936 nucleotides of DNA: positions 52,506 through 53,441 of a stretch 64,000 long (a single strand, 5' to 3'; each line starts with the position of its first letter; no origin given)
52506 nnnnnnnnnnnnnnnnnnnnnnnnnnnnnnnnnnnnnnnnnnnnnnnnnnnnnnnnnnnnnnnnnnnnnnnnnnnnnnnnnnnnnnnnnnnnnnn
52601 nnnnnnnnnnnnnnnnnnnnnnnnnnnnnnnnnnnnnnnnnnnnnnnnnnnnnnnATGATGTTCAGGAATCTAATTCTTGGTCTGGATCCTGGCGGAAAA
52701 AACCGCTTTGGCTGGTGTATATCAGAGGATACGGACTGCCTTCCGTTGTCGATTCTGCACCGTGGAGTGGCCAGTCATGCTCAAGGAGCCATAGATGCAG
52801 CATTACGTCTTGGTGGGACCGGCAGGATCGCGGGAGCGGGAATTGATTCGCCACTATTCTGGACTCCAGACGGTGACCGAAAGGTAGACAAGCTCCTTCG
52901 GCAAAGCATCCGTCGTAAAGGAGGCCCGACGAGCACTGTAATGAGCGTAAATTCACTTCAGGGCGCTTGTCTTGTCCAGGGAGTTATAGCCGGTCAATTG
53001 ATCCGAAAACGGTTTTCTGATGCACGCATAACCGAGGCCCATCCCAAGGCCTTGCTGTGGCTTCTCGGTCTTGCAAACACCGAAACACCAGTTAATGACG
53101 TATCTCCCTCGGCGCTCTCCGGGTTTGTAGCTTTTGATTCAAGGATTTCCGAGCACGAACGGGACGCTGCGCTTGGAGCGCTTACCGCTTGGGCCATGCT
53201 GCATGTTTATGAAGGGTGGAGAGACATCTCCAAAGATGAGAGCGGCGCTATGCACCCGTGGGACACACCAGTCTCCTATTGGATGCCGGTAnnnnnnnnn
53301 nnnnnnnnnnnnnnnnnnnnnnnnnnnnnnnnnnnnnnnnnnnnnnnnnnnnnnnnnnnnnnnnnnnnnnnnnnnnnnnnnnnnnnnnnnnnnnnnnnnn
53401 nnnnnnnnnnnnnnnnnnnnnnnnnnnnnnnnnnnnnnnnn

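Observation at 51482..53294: SIR2-like NADase candidate paired with a DUF429/RNase-H-fold protein: a possible undescribed two-gene defence module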

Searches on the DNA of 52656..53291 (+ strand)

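Call 66: search_with_rna_model(model_id=R1, sources=[L081, L083, L084, L085, L086, L087, L088, L089, L090, L091, L092, L093, L094, L095, L096, L097, L098, L099, L100, L101, L102, L103, L104, L105, L106, L107, L108, L109, L110, L111, L112, L113, L114, L115, L116, L117, L118, L119, L120, L121, L122, L123, L124, L125, L126, L127, L128, L129, L130, L131, L132, L133, L134, L135, L136, L137, L138, L139, L140, L141, L142, L143, L144, L145, L146, L147, L148, L149, L150, L151, L152, L153, L154, L155, L156, L157, L158, L159, L160, L161, L162], max_evalue=0.5)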
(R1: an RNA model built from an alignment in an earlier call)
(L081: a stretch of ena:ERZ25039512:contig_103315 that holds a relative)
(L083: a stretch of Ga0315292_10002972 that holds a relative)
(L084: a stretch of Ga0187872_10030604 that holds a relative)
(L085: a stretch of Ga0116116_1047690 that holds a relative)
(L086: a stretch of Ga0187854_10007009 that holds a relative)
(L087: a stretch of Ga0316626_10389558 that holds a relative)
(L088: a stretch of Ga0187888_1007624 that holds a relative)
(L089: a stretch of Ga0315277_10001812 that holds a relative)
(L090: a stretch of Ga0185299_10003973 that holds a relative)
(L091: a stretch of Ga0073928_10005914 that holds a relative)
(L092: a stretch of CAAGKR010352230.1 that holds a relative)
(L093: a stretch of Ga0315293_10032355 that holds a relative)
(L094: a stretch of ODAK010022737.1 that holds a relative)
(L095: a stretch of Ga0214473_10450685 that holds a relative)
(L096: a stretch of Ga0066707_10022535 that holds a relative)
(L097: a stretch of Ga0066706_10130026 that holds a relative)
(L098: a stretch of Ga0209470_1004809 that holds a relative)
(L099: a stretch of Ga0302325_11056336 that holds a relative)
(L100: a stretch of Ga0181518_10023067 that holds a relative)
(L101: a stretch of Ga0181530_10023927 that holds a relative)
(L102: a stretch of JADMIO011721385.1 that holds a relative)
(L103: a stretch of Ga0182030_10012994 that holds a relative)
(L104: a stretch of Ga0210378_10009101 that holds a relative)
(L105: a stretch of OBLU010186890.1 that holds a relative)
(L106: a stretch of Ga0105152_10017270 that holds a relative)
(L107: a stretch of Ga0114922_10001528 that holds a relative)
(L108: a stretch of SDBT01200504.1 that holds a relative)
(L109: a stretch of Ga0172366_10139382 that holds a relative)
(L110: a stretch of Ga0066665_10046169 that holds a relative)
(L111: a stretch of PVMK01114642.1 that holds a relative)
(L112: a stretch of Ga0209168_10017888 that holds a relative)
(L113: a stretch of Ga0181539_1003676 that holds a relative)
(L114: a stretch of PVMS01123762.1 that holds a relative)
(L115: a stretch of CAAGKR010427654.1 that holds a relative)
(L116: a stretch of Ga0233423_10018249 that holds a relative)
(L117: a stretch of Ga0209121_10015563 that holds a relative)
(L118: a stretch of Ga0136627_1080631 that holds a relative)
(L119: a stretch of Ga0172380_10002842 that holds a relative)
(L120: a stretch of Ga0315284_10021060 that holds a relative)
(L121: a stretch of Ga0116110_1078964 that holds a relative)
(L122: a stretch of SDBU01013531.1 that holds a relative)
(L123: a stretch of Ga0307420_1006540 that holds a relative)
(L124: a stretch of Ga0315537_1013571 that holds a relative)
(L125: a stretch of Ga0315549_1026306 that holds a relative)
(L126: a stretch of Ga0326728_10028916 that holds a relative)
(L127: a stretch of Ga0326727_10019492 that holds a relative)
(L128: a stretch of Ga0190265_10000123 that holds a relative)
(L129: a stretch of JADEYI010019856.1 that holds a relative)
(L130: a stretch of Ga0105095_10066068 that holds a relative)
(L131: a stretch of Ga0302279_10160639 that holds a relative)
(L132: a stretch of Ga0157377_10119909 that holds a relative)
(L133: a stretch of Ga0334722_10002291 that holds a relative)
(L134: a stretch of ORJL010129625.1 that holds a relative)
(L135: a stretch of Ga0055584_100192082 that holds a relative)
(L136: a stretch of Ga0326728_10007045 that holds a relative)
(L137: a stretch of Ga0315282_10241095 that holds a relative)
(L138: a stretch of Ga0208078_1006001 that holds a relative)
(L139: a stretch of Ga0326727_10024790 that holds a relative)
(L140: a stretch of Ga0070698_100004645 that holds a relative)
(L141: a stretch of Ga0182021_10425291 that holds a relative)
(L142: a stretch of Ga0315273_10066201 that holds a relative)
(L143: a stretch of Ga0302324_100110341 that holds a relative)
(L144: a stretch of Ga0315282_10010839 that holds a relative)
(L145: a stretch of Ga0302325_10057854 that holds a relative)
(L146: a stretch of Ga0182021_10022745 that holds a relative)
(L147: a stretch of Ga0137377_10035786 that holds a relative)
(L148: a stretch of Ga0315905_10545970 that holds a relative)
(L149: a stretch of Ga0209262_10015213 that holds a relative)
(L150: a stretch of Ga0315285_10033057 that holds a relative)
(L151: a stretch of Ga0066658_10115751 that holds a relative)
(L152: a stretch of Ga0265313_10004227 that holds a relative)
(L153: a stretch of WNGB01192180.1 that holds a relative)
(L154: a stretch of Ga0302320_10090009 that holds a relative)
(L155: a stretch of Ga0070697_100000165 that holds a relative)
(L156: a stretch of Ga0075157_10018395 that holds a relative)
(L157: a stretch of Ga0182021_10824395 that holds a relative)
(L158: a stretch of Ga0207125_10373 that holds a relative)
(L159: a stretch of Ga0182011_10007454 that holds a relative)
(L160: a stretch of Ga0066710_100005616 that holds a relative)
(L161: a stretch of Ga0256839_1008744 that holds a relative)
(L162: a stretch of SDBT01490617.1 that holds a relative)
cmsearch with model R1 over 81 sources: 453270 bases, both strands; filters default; matches with E-value up to 0.5: 67.
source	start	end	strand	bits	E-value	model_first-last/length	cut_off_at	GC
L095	1264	1329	+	69.3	6.7e-13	1-70/70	no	0.61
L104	2821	2895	+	66.7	2.7e-12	1-70/70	no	0.68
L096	2977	3051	+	66.2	3.6e-12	1-70/70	no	0.72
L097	1663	1737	+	66.2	3.6e-12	1-70/70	no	0.72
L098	2931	3005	+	66.2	3.6e-12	1-70/70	no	0.72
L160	3871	3945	+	65.8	4.6e-12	1-70/70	no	0.73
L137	880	945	+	63.8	1.3e-11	1-70/70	no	0.64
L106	1322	1387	+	63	2e-11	1-70/70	no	0.62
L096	2240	2308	+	60.4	8.1e-11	1-70/70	no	0.71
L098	2194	2262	+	60.4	8.1e-11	1-70/70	no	0.71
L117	3526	3613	+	57.3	4.1e-10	1-70/70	no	0.5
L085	488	552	+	52.5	5.5e-09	1-70/70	no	0.6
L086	487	551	+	52.5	5.5e-09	1-70/70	no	0.6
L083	5880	5966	+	50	2.1e-08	1-70/70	no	0.63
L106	2700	2762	+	47.3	8.9e-08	1-70/70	no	0.51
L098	4137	4197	+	45.3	2.5e-07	1-70/70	no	0.75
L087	157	228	+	45.3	2.6e-07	1-70/70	no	0.58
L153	588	656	+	44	5.2e-07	1-70/70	no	0.67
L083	6665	6728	+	43.4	7e-07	1-70/70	no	0.59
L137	137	211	+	43.3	7.7e-07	1-70/70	no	0.53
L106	585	654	+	42.5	1.2e-06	1-70/70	no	0.57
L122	6653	6716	+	42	1.5e-06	1-70/70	no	0.56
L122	471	541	+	40.8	2.9e-06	1-70/70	no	0.42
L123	1067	1136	+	40.2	3.9e-06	1-70/70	no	0.54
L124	787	856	+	40.2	3.9e-06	1-70/70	no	0.54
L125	923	992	+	40.2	3.9e-06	1-70/70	no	0.54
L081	6655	6717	+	39.9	4.6e-06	1-70/70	no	0.65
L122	3601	3731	+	39.3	6.6e-06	1-70/70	no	0.45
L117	2734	2859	+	39.2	6.9e-06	1-70/70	no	0.4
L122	2118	2220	+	38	1.3e-05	1-70/70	no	0.58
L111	6650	6714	+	37.8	1.4e-05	1-70/70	no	0.57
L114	3580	3644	+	37.8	1.4e-05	1-70/70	no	0.57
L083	7572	7627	+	37.7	1.5e-05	1-70/70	no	0.62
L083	5103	5166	+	37.4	1.8e-05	1-70/70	no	0.45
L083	8016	8073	+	36.8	2.5e-05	1-70/70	no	0.53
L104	3974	4036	+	35.5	4.9e-05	1-70/70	no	0.63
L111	4588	4691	+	34.8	7.3e-05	1-70/70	no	0.53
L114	1518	1621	+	34.8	7.3e-05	1-70/70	no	0.53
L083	6846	6935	+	34.4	8.7e-05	1-70/70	no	0.48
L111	5852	5983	+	34.2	9.8e-05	1-70/70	no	0.47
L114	2782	2913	+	34.2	9.8e-05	1-70/70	no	0.47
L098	3508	3603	+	34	0.00011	1-70/70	no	0.74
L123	4114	4184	+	32.7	0.00022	1-70/70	no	0.55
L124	3834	3904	+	32.7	0.00022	1-70/70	no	0.55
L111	5133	5235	+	32.5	0.00024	1-70/70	no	0.5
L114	2063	2165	+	32.5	0.00024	1-70/70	no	0.5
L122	4604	4674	+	32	0.00033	1-70/70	no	0.46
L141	10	97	+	29.9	0.00097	1-70/70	no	0.59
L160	3107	3202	+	29.7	0.0011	1-70/70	no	0.77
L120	769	824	+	25.7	0.0094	1-70/70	no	0.62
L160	3871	3945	-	25.2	0.012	1-70/70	no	0.73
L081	7497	7552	+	24.8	0.015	1-70/70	no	0.48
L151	964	1036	+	23.5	0.03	1-70/70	no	0.59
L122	5860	5986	+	23.5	0.03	1-70/70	no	0.46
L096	2977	3051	-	23.4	0.032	1-70/70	no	0.72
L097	1663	1737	-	23.4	0.032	1-70/70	no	0.72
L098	2931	3005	-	23.4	0.032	1-70/70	no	0.72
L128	7245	7315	+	23.2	0.036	1-70/70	no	0.73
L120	3207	3266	+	22.6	0.048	1-70/70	no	0.68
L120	5179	5254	+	22.5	0.052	1-70/70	no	0.63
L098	4137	4197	-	21.4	0.091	1-70/70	no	0.75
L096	872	943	+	21.2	0.1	1-70/70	no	0.67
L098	826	897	+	21.2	0.1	1-70/70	no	0.67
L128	6667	6789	+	20.8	0.13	1-70/70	no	0.63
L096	2240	2308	-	19.5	0.26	1-70/70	no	0.71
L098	2194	2262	-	19.5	0.26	1-70/70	no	0.71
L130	445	502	+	18.3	0.5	1-70/70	no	0.47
